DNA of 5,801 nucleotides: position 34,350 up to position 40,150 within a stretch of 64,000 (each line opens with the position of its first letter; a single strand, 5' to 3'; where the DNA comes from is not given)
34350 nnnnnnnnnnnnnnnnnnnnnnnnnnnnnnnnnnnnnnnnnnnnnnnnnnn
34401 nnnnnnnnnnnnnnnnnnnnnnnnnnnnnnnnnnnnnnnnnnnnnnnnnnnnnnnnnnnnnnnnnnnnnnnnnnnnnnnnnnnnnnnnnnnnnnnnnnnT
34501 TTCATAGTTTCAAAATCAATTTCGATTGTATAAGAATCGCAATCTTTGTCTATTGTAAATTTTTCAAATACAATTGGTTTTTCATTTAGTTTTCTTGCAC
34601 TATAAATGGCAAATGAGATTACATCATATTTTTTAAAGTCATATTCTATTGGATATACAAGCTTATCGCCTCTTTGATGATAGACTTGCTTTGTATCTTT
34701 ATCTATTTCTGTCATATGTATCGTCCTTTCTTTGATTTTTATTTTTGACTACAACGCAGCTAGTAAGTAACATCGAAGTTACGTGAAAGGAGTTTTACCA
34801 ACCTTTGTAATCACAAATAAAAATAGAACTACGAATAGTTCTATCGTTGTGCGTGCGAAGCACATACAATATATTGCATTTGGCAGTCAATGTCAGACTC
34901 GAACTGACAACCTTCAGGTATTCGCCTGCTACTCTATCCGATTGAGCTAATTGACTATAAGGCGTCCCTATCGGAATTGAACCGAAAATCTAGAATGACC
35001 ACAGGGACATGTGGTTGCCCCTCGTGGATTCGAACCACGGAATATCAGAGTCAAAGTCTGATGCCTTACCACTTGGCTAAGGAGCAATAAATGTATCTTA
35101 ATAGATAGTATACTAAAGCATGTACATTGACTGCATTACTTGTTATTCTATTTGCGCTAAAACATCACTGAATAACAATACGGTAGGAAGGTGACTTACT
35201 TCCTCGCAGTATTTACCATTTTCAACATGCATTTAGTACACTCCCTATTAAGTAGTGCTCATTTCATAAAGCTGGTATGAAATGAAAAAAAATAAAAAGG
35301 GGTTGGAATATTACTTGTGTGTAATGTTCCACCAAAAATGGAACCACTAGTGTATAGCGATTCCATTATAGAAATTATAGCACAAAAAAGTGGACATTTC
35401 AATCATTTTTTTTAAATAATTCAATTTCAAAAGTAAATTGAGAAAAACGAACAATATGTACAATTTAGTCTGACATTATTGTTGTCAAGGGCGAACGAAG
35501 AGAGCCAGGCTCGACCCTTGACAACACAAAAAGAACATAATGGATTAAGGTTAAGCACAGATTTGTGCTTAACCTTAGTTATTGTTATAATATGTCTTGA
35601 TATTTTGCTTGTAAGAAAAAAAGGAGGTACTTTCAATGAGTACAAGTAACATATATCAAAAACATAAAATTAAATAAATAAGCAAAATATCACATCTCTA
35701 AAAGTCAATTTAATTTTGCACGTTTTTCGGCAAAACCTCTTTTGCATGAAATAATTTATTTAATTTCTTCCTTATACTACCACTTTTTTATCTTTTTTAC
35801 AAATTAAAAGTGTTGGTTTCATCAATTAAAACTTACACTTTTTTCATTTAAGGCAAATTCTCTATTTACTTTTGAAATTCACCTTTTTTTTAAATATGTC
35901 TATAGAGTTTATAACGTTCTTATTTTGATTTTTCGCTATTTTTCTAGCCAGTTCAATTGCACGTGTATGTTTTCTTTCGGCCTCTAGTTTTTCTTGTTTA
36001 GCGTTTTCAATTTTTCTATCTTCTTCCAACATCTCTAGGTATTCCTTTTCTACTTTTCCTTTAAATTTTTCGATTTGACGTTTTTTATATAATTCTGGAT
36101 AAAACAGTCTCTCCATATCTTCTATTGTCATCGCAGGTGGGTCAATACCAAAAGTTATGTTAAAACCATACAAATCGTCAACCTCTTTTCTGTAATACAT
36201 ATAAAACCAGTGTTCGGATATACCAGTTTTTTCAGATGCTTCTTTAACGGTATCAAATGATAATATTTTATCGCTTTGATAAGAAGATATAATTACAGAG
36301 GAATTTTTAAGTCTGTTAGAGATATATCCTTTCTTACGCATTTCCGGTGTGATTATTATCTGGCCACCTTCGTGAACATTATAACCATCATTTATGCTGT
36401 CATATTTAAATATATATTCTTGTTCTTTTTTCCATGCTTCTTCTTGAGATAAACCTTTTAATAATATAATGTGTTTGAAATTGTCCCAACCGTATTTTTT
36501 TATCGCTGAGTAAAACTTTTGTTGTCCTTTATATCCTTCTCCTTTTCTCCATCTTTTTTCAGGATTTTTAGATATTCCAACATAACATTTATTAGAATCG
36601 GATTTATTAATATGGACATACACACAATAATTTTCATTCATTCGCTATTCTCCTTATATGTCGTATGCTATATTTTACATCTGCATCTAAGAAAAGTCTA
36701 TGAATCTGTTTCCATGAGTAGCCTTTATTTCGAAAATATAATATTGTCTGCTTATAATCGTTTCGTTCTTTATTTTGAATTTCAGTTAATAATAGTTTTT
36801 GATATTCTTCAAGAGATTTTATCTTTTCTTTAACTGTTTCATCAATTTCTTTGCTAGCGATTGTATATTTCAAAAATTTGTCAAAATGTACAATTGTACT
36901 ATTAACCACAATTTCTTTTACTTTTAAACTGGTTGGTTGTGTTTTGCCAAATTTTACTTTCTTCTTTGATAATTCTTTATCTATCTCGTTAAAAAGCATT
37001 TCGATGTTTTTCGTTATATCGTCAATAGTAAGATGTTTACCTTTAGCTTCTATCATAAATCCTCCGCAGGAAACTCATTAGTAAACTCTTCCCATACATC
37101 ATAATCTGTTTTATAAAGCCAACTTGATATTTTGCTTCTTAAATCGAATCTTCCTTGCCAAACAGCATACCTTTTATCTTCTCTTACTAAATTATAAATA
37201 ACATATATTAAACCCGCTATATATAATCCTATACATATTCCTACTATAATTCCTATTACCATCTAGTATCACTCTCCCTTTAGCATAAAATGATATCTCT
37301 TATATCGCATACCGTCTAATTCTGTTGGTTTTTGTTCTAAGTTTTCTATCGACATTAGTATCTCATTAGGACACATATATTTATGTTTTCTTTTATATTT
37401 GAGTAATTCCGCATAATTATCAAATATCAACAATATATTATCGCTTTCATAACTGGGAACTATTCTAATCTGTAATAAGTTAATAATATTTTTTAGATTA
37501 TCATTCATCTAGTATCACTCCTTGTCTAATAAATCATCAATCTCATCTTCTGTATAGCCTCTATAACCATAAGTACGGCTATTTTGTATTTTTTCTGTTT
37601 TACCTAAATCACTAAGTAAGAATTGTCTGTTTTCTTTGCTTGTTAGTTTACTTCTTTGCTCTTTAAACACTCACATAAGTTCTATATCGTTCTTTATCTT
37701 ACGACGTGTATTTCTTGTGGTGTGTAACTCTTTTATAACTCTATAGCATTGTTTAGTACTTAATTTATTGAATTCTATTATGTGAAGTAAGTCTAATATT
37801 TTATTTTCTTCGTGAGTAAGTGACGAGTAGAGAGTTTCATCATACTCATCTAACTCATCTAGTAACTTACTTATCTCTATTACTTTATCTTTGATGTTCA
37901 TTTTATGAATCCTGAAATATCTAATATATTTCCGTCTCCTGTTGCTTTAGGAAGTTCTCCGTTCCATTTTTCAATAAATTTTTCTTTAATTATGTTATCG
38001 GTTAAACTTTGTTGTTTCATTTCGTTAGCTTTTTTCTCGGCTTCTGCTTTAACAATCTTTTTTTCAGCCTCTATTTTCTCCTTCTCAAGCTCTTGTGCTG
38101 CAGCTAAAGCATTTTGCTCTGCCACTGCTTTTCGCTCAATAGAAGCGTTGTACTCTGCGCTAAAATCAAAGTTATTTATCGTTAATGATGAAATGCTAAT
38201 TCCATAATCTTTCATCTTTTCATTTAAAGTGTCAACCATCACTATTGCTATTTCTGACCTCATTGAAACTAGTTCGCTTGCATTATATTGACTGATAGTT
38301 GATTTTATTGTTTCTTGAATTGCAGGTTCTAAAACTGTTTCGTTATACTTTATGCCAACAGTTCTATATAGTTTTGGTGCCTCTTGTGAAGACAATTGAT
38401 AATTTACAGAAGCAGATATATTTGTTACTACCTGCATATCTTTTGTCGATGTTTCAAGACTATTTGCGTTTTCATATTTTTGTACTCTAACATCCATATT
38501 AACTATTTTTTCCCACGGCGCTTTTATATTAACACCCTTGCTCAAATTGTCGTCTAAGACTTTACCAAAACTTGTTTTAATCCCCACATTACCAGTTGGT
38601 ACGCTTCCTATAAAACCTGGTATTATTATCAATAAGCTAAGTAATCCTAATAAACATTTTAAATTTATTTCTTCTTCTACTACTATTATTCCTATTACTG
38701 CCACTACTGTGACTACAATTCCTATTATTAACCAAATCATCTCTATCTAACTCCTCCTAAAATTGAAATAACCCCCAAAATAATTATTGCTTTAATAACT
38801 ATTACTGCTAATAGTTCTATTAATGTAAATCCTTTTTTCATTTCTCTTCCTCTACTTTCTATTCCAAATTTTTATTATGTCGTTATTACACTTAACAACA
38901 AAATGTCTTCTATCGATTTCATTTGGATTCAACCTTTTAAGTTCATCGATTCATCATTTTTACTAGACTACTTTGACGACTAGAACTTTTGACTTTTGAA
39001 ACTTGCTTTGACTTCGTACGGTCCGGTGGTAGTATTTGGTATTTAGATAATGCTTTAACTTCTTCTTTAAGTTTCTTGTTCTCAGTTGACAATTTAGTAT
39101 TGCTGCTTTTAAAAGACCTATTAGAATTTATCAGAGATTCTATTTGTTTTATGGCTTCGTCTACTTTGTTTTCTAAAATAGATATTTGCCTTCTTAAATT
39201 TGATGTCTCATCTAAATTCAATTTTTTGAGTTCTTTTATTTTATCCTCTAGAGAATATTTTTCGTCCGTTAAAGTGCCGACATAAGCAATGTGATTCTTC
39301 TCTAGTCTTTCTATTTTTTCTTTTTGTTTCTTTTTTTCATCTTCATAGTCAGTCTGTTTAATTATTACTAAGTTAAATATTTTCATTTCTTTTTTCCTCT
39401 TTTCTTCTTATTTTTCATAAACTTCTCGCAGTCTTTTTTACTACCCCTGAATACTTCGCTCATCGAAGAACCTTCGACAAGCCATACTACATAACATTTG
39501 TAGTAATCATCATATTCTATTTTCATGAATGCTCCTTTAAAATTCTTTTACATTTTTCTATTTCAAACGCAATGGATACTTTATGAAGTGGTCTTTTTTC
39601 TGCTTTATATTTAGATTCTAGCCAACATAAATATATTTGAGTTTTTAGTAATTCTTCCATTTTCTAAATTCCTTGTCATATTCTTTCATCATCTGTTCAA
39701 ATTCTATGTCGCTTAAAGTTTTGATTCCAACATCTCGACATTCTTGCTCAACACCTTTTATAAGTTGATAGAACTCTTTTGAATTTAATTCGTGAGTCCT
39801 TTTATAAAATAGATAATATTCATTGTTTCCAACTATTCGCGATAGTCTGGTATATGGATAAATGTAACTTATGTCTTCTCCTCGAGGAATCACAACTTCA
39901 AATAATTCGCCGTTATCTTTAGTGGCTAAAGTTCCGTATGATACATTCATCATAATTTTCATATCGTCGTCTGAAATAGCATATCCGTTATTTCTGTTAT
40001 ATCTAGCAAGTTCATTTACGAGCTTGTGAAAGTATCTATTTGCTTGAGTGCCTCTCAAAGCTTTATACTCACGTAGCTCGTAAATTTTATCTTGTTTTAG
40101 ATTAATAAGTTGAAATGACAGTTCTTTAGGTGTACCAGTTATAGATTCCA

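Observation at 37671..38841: Prophage-encoded SPFH/band-7 membrane protein preceded by a 32-aa type-IV-prepilin-like peptide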

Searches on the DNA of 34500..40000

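Call 76: search_rna_families(source=window, start=34500, end=40000, threshold=evalue, max_evalue=1)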
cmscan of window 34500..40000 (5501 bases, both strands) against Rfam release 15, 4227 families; matches with E-value up to 1: 3.
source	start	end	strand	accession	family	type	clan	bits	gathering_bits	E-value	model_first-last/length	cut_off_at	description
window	35015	35086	-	RF00005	tRNA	Gene; tRNA;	CL00001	67.3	29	1.5e-13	1-71/71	no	tRNA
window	34884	34956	-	RF00005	tRNA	Gene; tRNA;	CL00001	48.5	29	2.2e-08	1-71/71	no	tRNA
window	35014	35086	+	RF04354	Plastid-ycf2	Cis-reg;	-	26.7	65.7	0.025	1-75/75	no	Plastid-ycf2 5UTR RNA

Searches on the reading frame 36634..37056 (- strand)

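Call 3: search_protein_families(library=pfam, proteins=[window:36634-37056:-], max_evalue=0.1)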
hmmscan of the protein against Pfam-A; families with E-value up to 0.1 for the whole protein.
window:36634-37056:- (140 aa): 2 families
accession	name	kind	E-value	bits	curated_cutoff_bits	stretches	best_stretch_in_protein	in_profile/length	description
PF19940.4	DUF6402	-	0.0035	17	26.4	1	29-119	33-122/278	Family of unknown function (DUF6402)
PF14163.11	SieB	-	0.027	14.5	26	1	50-96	46-92/147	Super-infection exclusion protein B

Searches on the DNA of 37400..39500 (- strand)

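Call 4: search_dna_similar(query=window:37400-39500:-, collection=phages, mode=distant, max_rows=30)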
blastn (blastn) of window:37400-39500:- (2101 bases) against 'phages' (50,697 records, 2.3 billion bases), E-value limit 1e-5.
No match.

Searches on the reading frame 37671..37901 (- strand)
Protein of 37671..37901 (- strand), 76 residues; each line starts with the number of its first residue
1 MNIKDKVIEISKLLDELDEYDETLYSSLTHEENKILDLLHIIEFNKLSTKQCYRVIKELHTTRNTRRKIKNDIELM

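Call 3: search_protein_families(library=pfam, proteins=[window:37671-37901:-], max_evalue=0.1)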
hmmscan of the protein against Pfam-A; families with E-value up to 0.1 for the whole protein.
window:37671-37901:- (76 aa): 1 family
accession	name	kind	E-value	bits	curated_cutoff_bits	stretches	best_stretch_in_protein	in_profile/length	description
PF05572.19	Peptidase_M43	-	0.064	13.6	23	1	16-45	61-89/152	Pregnancy-associated plasma protein-A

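Call 34: search_protein_families(library=padloc, proteins=[window:37671-37901:-], max_evalue=0.01)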
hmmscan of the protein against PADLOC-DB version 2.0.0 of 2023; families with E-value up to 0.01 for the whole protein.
window:37671-37901:- (76 aa): 0 families

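Call 56: search_protein_families(library=phrogs, proteins=[window:37671-37901:-], max_evalue=0.001)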
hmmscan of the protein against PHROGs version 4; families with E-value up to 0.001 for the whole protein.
window:37671-37901:- (76 aa): 1 family
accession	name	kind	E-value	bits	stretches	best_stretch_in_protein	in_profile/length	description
phrog_32601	-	unknown function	8.2e-05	23.5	1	19-73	44-98/184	-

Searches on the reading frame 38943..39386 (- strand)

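Call 3: search_protein_families(library=pfam, proteins=[window:38943-39386:-], max_evalue=0.1)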
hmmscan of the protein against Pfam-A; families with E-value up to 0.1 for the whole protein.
window:38943-39386:- (147 aa): 6 families
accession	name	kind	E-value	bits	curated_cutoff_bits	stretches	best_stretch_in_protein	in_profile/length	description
PF06005.17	ZapB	-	3.5e-05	24.6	31.5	1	70-115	8-53/71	Cell division protein ZapB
PF06156.18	YabA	-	0.00017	22.6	30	1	61-141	3-73/103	Initiation control protein YabA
PF07989.16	Cnn_1N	-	0.026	15.1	28.5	1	47-115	6-71/74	Centrosomin N-terminal motif 1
PF03228.19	Adeno_VII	-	0.035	15.1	21.2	1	81-136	60-115/142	Adenoviral core protein VII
PF10157.14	BORCS6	-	0.057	14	35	1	24-108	8-92/101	BLOC-1-related complex sub-unit 6 C-terminal helix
PF25450.1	Rab11-FIP3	-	0.058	14.1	31.9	0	13-86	33-102/125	Rab11-FIP3-like domain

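Call 34: search_protein_families(library=padloc, proteins=[window:38943-39386:-], max_evalue=0.01)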
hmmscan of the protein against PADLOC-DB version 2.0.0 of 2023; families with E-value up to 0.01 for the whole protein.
window:38943-39386:- (147 aa): 1 family
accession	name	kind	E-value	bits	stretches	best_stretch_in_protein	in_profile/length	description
PDLC00579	JetC3|JetC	-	0.0035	13.3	1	12-114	804-908/1453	DUF3584 domain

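Call 56: search_protein_families(library=phrogs, proteins=[window:38943-39386:-], max_evalue=0.001)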
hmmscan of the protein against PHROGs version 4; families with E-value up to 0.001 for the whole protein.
window:38943-39386:- (147 aa): 0 families
